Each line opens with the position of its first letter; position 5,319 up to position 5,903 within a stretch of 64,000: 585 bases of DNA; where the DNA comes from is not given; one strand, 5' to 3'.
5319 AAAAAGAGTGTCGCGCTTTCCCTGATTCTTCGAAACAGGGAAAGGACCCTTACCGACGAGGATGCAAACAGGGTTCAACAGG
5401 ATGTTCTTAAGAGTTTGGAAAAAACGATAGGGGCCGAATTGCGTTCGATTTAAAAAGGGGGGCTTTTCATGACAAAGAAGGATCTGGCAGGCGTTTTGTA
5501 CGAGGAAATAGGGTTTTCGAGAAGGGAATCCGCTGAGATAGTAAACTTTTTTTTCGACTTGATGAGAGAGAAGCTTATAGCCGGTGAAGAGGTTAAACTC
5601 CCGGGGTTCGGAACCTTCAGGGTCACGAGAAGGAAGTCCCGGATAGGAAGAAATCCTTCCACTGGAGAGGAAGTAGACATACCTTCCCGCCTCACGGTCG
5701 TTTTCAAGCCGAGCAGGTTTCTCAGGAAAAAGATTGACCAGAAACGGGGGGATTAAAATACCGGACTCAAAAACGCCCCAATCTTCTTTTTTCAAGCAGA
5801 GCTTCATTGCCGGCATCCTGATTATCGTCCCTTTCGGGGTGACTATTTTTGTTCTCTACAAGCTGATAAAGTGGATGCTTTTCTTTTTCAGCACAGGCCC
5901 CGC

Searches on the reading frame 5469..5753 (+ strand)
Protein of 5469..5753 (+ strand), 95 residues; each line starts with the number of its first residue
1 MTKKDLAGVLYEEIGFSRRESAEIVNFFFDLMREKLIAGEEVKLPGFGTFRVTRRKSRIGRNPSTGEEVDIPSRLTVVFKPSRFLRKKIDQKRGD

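Call 38: search_protein_families(library=pfam, max_evalue=0.001, proteins=[window:5469-5753:+])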
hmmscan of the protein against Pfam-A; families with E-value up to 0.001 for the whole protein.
window:5469-5753:+ (95 aa): 2 families
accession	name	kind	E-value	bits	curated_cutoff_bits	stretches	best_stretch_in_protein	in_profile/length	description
PF00216.26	Bac_DNA_binding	-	1.1e-29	102.9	22.4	1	1-89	1-89/90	Bacterial DNA-binding protein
PF18291.6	HU-HIG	-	8.6e-05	23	26.2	1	16-92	47-121/125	HU domain fused to wHTH, Ig, or Glycine-rich motif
